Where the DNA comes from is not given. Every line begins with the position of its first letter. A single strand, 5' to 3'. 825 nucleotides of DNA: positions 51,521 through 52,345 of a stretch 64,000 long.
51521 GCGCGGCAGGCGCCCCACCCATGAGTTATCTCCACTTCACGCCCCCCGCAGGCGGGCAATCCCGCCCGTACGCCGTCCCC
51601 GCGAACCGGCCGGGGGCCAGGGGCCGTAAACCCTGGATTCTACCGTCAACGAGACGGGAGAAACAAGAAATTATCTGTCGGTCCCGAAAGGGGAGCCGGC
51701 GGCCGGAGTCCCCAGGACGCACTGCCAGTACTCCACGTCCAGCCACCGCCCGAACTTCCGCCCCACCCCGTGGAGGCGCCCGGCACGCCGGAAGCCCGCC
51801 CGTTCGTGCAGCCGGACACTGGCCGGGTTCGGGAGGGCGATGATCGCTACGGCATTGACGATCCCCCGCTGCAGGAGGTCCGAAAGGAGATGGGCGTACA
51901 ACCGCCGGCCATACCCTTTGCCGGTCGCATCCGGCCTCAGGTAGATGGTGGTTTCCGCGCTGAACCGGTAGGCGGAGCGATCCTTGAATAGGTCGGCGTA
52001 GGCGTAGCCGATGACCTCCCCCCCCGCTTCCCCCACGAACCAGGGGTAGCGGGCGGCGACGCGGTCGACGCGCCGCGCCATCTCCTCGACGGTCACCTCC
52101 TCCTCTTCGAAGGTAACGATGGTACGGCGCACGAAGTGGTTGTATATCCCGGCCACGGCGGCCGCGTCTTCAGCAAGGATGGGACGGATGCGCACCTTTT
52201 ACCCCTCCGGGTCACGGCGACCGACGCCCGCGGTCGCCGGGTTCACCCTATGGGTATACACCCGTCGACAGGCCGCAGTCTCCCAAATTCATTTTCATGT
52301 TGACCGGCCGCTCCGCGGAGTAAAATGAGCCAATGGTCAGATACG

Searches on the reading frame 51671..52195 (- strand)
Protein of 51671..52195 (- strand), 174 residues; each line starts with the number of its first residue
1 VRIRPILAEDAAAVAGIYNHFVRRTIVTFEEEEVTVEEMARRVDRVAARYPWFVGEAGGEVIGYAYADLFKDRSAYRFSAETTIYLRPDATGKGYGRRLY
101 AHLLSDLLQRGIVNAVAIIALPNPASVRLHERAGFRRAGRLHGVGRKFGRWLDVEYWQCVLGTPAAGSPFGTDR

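Call 43: search_protein_families(library=pfam, proteins=[window:51671-52195:-], max_evalue=0.0001)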
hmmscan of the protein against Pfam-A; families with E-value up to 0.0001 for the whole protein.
window:51671-52195:- (174 aa): 6 families
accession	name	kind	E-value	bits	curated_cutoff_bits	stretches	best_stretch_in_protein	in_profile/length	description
PF13420.13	Acetyltransf_4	-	9.4e-20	71.6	24.3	1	3-153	1-152/155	Acetyltransferase (GNAT) domain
PF00583.31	Acetyltransf_1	-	1.8e-15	57.6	20.7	1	17-135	4-116/116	Acetyltransferase (GNAT) family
PF13302.13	Acetyltransf_3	-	1.9e-10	42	25.4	1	2-136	3-138/138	Acetyltransferase (GNAT) domain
PF13508.13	Acetyltransf_7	-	2.3e-08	34.7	27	1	52-136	5-83/84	Acetyltransferase (GNAT) domain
PF13673.13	Acetyltransf_10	-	1.2e-06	29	23.6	1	24-139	8-111/128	Acetyltransferase (GNAT) domain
PF08445.16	FR47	-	1.9e-06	28.2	22.1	1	83-138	26-80/86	FR47-like protein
